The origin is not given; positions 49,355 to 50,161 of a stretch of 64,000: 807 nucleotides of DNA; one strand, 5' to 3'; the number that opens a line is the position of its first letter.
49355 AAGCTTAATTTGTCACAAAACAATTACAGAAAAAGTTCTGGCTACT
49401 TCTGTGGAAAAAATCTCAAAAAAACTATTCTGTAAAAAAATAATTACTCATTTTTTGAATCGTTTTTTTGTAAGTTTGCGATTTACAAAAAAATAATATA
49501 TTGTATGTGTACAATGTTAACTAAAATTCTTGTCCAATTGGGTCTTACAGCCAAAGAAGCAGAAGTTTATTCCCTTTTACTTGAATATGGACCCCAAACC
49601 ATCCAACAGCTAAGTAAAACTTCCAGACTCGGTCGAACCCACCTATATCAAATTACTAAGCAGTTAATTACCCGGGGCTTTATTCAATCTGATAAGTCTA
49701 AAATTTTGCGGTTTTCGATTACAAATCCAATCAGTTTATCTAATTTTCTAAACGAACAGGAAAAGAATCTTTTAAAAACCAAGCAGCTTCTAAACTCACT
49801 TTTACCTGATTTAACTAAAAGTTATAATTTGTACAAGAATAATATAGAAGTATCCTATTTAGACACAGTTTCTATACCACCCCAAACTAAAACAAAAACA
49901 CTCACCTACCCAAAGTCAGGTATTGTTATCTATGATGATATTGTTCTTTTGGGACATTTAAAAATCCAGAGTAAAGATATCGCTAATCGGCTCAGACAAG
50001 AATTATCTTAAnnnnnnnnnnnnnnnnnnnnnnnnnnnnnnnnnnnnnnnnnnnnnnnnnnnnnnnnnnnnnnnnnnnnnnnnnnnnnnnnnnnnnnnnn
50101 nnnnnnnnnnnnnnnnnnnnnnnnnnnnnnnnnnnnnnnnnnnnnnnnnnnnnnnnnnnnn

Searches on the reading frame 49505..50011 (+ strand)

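Call 82: search_protein_families(library=pfam, proteins=[window:49505-50011:+], max_evalue=0.0001)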
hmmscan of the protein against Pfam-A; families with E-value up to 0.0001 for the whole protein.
window:49505-50011:+ (168 aa): 1 family
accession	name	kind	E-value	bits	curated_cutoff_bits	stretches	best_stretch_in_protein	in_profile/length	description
PF01978.25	TrmB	-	4.5e-13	49.3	25.6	1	11-75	3-67/68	Sugar-specific transcriptional regulator TrmB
